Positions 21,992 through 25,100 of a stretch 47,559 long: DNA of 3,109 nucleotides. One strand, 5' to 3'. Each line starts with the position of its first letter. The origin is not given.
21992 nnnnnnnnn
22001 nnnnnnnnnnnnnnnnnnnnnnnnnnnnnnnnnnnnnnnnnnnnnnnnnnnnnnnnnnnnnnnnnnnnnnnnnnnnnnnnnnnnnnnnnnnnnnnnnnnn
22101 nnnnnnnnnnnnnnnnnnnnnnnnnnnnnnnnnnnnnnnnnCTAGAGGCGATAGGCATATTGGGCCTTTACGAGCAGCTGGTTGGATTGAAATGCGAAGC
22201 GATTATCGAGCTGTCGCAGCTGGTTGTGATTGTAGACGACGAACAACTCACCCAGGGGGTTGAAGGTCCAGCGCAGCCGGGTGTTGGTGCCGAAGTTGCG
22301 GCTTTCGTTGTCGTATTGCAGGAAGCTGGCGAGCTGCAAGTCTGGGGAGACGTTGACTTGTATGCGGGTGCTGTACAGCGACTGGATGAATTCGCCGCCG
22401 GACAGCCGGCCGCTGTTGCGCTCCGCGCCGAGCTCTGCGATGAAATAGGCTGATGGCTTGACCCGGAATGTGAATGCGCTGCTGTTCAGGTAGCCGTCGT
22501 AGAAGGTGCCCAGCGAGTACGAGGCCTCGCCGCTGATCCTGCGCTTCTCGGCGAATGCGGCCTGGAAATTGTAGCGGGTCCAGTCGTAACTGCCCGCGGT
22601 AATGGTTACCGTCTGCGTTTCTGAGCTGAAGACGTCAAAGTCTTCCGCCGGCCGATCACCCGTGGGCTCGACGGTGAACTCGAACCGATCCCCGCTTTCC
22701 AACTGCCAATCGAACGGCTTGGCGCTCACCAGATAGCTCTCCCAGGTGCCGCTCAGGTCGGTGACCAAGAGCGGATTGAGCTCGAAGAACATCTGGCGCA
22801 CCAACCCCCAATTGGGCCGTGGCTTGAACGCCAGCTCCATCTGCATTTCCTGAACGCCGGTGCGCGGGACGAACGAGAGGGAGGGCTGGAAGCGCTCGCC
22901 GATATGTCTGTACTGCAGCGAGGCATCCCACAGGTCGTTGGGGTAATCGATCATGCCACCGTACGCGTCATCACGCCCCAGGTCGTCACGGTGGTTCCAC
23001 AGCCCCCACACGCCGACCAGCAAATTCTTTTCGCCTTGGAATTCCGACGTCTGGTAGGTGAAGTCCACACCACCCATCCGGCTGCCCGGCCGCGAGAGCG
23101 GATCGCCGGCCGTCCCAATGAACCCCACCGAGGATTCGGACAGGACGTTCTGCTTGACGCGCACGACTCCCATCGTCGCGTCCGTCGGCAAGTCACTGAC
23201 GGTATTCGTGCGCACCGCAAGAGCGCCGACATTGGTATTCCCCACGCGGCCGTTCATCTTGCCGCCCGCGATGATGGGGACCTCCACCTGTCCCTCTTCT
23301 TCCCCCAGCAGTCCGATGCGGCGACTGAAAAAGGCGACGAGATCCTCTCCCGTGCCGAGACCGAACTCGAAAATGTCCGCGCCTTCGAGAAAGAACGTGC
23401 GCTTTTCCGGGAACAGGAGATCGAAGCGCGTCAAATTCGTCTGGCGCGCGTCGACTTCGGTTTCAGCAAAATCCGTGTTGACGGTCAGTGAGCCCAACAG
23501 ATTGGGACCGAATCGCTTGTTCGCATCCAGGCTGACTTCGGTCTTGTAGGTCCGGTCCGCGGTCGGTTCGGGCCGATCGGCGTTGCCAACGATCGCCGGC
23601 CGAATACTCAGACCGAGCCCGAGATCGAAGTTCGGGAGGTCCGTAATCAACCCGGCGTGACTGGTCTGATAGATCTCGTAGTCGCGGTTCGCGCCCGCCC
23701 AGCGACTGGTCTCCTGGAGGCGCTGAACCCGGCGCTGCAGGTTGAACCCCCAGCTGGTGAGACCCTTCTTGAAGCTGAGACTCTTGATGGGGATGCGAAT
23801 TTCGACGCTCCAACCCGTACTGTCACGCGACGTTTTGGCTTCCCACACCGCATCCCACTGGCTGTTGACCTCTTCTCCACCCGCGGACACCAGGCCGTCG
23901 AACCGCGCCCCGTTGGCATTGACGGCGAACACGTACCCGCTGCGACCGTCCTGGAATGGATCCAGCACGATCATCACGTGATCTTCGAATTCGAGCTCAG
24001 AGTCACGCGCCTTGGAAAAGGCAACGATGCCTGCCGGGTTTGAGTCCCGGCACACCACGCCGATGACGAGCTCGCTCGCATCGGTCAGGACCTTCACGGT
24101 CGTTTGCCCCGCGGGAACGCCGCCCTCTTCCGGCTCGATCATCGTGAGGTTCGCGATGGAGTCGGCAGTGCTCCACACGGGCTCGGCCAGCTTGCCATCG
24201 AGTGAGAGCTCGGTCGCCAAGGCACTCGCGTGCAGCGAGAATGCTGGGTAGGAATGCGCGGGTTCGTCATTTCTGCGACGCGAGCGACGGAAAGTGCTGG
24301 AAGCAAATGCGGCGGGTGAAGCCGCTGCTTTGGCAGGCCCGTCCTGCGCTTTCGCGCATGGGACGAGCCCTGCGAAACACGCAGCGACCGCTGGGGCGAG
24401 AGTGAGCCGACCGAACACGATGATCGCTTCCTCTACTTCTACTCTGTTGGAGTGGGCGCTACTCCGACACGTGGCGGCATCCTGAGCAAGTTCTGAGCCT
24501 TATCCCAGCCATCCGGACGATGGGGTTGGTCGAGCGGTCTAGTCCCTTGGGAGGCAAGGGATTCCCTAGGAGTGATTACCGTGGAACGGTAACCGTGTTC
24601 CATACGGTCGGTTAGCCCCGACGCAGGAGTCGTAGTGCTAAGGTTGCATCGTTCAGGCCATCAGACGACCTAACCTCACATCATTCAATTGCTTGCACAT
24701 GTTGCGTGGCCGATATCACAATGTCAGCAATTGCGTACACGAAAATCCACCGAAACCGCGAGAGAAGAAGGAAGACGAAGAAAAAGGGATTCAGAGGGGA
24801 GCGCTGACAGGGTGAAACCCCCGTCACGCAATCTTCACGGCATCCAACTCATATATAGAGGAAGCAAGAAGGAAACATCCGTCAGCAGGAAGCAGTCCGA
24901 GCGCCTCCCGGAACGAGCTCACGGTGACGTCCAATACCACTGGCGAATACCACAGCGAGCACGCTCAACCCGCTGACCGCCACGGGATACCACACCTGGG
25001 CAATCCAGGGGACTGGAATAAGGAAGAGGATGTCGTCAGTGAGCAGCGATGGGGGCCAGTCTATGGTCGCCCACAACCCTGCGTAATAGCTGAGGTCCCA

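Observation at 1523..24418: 22.9-kb co-directional transport supercluster: two paralogous 'beta-barrel / RND-II / mini-lipoprotein / RND-I' modules flanking a four-module ABC-2 exporter, with no TolC and no full-length adaptor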

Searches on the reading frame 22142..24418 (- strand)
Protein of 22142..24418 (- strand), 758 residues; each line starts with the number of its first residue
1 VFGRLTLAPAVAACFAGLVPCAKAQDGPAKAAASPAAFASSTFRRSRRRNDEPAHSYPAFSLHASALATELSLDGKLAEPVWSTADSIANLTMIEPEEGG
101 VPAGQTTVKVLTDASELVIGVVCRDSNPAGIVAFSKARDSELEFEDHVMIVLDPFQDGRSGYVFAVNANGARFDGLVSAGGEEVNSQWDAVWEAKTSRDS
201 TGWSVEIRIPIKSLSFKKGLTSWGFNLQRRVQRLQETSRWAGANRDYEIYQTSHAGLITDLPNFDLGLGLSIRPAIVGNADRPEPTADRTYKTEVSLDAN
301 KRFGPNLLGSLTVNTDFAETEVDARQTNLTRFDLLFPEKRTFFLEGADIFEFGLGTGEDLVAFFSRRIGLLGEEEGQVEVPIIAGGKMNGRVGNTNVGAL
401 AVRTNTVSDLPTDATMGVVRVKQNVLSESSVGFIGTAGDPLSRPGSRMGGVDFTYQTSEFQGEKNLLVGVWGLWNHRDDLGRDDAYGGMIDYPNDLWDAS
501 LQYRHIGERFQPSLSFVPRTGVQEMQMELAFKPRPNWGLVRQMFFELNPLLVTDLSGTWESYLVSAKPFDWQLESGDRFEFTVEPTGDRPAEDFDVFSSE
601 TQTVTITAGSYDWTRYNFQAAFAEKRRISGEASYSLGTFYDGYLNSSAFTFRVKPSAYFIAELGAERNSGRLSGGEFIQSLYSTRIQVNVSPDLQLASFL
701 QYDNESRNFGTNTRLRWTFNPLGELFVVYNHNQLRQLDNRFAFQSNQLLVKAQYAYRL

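Call 3: search_protein_families(library=pfam, proteins=[window:22142-24418:-], max_evalue=0.01)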
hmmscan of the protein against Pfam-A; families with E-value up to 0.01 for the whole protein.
window:22142-24418:- (758 aa): 2 families
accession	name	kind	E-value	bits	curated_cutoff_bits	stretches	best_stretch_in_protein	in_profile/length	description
PF19313.5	DUF5916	-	1.2e-08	34.7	22.6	1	314-370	47-96/572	Domain of unknown function (DUF5916)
PF06452.16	CBM9_1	-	1.7e-05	25.2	23.4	1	73-228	1-147/185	Carbohydrate family 9 binding domain-like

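Call 17: search_protein_families(library=ncbifam, proteins=[window:22142-24418:-], max_evalue=0.01)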
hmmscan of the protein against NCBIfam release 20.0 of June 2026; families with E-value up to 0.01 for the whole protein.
window:22142-24418:- (758 aa): 0 families

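Call 78: search_solved_structures(query=window:22142-24418:-, max_evalue=1)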
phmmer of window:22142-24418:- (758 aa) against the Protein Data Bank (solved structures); distinct sequences matched with E-value up to 1: 0.

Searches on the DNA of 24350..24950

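Call 77: search_rna_families(source=window, start=24350, end=24950, threshold=evalue, max_evalue=1)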
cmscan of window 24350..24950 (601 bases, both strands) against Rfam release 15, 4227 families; matches with E-value up to 1: 3.
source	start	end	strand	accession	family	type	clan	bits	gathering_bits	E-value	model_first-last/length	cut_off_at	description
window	24560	24588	-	RF01350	CRISPR-DR41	Gene; CRISPR;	-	23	36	0.036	1-29/29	no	CRISPR RNA direct repeat element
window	24420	24527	+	RF02246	Six3os1_1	Gene; lncRNA;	-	14.8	50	0.86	1-87/87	no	Six3os1 conserved region 1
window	24651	24688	-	RF01124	sR36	Gene; snRNA; snoRNA; CD-box;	-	14.5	55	0.39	1-55/55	no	Small nucleolar RNA sR36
